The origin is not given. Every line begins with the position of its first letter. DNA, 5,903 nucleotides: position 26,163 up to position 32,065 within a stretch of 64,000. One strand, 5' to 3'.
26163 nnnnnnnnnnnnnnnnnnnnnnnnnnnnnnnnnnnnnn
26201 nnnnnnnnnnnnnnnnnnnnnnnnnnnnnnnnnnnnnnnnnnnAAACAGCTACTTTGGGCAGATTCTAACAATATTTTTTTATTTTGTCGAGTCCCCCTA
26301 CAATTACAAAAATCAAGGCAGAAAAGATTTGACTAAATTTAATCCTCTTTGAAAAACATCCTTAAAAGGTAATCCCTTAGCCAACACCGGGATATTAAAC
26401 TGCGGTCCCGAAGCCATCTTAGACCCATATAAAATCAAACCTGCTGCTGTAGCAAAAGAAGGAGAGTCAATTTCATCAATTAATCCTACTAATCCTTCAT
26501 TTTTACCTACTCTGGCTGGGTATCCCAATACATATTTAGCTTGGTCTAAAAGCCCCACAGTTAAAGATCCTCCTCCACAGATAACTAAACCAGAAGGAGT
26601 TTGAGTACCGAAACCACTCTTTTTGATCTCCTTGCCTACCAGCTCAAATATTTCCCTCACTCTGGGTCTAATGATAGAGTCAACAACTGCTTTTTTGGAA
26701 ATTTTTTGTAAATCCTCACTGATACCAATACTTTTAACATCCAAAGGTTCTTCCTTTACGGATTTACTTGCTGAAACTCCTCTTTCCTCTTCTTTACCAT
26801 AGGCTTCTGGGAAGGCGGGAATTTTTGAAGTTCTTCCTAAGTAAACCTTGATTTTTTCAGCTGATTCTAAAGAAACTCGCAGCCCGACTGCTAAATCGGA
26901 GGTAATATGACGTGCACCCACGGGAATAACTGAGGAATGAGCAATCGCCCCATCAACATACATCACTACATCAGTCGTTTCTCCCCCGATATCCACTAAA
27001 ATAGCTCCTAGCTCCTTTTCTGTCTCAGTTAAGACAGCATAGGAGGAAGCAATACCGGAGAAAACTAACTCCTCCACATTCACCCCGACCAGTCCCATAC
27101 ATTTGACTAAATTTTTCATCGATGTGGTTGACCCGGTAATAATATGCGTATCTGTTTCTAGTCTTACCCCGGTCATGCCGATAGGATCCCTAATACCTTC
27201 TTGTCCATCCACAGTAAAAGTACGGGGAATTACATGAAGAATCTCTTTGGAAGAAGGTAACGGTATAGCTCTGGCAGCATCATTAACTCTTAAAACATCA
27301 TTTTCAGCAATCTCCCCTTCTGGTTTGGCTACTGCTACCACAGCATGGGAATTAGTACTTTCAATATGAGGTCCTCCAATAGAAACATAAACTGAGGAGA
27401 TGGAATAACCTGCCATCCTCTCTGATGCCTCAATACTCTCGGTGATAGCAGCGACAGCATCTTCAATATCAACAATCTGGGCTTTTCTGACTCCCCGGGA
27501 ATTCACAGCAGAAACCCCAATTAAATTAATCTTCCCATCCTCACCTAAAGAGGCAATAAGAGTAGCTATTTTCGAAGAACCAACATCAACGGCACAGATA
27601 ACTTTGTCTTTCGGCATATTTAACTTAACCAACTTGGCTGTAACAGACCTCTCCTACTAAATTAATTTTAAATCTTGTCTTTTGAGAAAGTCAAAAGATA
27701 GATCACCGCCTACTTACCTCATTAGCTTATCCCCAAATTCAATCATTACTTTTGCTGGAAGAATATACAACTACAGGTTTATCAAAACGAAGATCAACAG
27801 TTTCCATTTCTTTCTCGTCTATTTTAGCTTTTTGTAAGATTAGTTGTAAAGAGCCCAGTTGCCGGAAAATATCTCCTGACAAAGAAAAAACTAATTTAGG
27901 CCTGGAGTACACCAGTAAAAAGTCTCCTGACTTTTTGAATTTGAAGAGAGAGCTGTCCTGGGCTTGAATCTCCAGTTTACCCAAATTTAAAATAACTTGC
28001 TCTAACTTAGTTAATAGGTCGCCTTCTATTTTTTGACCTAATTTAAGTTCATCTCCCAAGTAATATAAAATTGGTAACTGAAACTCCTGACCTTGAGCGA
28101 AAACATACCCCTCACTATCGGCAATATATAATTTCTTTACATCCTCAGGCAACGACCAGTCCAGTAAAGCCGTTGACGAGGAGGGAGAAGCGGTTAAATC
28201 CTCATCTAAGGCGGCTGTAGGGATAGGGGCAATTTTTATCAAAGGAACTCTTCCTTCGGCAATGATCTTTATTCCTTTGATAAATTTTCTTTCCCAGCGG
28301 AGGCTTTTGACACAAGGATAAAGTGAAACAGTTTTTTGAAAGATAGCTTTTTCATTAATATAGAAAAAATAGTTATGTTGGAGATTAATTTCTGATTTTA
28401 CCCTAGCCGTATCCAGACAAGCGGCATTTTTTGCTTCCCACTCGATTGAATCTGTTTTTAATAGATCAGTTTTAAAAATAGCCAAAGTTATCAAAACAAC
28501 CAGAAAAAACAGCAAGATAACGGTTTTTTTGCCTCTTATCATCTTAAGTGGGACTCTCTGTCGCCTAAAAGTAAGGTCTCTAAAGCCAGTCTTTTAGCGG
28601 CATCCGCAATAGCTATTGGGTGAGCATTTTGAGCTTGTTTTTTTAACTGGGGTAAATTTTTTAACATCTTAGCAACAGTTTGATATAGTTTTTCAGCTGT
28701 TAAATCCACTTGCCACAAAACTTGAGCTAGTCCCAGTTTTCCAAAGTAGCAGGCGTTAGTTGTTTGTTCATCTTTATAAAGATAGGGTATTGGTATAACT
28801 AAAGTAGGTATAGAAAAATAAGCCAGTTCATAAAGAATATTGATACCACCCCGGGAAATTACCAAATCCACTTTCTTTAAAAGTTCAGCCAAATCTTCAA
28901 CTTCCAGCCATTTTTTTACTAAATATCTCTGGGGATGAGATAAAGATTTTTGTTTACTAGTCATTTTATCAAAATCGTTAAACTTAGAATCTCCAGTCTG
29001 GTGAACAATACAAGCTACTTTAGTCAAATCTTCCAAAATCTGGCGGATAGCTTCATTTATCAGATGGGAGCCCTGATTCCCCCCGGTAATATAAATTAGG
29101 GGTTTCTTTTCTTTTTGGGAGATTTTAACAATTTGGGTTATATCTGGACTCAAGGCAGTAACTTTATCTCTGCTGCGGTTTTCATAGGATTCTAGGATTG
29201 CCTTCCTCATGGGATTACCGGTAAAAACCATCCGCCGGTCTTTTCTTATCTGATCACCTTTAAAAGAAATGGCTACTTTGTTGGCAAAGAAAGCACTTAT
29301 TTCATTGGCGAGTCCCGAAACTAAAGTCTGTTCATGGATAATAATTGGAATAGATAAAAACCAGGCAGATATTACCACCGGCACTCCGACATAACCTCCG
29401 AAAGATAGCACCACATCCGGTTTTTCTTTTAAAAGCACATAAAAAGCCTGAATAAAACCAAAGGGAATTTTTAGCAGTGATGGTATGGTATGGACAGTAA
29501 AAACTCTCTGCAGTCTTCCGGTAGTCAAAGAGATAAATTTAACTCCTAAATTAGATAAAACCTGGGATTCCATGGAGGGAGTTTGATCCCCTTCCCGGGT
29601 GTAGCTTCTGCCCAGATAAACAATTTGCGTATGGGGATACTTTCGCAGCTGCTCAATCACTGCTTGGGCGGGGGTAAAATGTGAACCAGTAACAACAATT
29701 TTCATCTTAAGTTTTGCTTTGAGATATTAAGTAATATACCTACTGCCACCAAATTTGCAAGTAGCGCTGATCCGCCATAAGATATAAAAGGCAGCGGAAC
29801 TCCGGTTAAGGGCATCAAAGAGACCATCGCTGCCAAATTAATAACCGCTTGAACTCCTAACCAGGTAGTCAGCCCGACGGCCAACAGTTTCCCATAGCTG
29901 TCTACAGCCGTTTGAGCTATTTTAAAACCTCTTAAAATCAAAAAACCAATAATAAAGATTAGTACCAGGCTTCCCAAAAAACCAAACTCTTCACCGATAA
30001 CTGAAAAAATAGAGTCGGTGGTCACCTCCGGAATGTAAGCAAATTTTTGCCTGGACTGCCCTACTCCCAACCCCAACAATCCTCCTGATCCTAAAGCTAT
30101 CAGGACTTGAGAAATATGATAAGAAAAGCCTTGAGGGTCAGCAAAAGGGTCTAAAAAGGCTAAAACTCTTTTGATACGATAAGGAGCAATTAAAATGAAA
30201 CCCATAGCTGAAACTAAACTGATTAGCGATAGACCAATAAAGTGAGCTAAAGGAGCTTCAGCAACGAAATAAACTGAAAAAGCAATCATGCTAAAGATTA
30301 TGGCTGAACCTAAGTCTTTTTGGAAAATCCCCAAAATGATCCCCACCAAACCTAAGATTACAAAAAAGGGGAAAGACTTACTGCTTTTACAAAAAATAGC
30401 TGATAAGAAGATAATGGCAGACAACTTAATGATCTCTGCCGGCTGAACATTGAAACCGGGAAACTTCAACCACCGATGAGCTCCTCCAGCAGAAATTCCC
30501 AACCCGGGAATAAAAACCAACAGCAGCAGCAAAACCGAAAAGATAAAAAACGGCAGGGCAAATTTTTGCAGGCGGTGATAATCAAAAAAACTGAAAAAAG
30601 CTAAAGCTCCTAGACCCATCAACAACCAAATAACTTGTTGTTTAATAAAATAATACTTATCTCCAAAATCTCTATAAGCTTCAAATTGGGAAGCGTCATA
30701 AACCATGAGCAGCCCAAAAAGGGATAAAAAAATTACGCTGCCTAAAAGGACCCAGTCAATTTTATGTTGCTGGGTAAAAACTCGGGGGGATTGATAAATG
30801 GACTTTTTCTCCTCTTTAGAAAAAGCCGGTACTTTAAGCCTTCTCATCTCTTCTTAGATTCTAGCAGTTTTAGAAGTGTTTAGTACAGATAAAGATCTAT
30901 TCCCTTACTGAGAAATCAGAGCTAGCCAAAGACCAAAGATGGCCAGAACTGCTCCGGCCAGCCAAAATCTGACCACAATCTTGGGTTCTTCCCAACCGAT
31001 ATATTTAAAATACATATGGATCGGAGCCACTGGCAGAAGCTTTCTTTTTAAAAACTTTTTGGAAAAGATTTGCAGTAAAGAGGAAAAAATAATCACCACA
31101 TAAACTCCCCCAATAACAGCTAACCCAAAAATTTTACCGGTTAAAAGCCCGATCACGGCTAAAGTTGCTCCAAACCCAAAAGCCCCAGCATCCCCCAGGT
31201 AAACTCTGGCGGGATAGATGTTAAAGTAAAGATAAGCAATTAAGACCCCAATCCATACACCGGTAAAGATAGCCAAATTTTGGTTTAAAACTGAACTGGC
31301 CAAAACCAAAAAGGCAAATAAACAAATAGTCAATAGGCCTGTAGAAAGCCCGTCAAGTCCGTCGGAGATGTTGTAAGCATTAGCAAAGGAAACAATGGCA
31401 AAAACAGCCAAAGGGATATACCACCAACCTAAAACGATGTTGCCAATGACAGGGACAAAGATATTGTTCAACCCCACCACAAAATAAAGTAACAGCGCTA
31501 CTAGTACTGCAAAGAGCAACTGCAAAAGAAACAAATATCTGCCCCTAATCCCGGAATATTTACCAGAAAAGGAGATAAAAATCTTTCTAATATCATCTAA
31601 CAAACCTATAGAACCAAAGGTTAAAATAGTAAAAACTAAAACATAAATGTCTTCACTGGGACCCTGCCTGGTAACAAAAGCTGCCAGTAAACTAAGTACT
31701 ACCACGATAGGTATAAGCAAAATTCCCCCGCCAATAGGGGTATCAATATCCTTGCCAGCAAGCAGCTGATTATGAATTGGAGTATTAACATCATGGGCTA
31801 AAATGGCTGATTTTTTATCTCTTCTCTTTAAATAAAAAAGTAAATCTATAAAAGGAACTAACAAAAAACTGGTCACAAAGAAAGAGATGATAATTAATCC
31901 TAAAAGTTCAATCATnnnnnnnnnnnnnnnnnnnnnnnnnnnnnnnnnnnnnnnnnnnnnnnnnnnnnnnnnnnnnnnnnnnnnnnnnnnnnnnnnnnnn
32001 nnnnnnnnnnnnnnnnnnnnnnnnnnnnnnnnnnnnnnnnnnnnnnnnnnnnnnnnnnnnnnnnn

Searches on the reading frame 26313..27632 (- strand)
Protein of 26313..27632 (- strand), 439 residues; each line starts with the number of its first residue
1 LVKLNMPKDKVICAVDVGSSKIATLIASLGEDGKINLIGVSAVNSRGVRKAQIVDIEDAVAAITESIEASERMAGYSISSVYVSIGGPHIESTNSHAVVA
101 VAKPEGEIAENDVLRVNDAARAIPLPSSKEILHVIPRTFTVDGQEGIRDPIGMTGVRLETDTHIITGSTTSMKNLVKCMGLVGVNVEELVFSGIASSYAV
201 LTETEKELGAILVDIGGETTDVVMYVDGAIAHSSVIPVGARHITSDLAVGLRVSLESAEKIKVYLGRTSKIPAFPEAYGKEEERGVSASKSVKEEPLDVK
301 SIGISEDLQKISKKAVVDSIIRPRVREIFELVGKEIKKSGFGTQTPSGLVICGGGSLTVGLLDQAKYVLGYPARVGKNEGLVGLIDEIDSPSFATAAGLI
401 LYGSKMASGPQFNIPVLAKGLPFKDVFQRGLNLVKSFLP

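Call 55: search_protein_families(library=pfam, proteins=[window:26313-27632:-], max_evalue=0.0001)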
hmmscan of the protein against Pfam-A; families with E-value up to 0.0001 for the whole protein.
window:26313-27632:- (439 aa): 3 families
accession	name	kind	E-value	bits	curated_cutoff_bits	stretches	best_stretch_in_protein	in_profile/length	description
PF14450.12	FtsA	-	1.3e-31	110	31.8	1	211-398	1-127/127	Cell division protein FtsA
PF02491.25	SHS2_FTSA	-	3.1e-29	101.6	25.4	1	87-166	1-79/79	SHS2 domain inserted in FTSA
PF01968.24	Hydantoinase_A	-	2.2e-05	24.3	22.9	0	188-238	56-109/291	Hydantoinase/oxoprolinase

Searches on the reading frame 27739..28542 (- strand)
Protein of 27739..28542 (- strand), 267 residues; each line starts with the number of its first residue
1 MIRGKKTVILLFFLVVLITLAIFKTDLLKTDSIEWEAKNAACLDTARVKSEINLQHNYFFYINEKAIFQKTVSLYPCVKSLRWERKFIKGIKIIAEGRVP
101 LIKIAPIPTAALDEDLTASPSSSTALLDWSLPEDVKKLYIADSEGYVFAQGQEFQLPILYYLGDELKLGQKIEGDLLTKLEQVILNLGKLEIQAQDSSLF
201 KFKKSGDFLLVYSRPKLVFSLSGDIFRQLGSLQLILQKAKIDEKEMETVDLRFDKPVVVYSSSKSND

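Call 55: search_protein_families(library=pfam, proteins=[window:27739-28542:-], max_evalue=0.0001)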
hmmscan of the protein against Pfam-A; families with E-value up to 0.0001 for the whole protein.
window:27739-28542:- (267 aa): 0 families

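Call 59: search_protein_families(library=pfam, proteins=[window:27739-28542:-], max_evalue=0.1)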
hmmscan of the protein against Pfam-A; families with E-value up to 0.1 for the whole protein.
window:27739-28542:- (267 aa): 2 families
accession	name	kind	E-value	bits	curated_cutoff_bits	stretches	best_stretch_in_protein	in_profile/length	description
PF08478.15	POTRA_1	-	0.021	15.6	23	1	48-93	21-64/69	POTRA domain, FtsQ-type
PF09016.15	Pas_Saposin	-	0.092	13.4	27.5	0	236-262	18-44/73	Pas factor saposin fold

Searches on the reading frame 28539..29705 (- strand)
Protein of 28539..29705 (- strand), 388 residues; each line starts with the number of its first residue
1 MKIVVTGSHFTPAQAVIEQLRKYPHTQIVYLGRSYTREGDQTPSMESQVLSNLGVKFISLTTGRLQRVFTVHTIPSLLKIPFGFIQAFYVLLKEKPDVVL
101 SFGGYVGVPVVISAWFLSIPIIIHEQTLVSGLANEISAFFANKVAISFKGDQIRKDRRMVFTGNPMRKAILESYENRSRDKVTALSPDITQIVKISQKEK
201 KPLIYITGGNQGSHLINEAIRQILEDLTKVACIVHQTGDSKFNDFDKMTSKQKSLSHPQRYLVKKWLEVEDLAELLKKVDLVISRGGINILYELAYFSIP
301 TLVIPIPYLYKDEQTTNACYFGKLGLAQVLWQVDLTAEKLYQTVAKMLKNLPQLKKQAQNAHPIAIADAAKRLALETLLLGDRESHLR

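Call 55: search_protein_families(library=pfam, proteins=[window:28539-29705:-], max_evalue=0.0001)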
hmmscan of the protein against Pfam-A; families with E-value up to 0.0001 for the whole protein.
window:28539-29705:- (388 aa): 2 families
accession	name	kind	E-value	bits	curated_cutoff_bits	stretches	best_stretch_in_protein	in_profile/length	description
PF04101.22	Glyco_tran_28_C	-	6.2e-27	95.1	22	1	204-372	2-165/166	Glycosyltransferase family 28 C-terminal domain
PF03033.26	Glyco_transf_28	-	4.5e-24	85.5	26.2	1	6-146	8-139/139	Glycosyltransferase family 28 N-terminal domain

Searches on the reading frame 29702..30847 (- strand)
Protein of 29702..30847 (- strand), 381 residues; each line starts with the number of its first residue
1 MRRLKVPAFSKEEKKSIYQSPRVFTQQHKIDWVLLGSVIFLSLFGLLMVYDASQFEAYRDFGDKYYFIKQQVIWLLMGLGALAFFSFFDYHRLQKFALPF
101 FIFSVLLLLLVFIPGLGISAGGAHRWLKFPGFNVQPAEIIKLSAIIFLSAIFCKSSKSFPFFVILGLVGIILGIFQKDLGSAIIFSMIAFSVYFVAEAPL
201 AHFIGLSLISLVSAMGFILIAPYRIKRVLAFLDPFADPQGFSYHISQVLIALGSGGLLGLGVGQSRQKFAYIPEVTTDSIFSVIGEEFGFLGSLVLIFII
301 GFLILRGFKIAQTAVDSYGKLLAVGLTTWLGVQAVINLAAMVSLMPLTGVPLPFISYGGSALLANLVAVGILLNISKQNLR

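Call 55: search_protein_families(library=pfam, proteins=[window:29702-30847:-], max_evalue=0.0001)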
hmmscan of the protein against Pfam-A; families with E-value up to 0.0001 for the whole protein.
window:29702-30847:- (381 aa): 1 family
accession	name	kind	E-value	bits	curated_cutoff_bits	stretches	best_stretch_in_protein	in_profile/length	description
PF01098.24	FTSW_RODA_SPOVE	-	2e-100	336.7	26.4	1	37-379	7-354/356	Cell cycle protein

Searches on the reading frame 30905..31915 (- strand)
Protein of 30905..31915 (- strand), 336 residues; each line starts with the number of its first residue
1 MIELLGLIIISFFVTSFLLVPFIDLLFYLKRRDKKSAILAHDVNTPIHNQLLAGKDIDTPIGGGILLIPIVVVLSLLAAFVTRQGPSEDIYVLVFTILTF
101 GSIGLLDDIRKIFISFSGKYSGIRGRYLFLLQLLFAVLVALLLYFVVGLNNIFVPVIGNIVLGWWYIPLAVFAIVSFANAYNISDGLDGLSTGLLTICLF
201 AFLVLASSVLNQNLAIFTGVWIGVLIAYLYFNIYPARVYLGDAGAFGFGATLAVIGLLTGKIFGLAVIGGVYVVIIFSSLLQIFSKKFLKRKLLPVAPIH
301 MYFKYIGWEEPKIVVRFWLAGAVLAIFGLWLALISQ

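Call 55: search_protein_families(library=pfam, proteins=[window:30905-31915:-], max_evalue=0.0001)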
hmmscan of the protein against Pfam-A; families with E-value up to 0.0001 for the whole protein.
window:30905-31915:- (336 aa): 1 family
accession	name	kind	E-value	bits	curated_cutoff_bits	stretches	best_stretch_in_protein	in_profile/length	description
PF00953.26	Glycos_transf_4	-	1.6e-27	96.9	27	1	92-258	3-158/160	Glycosyl transferase family 4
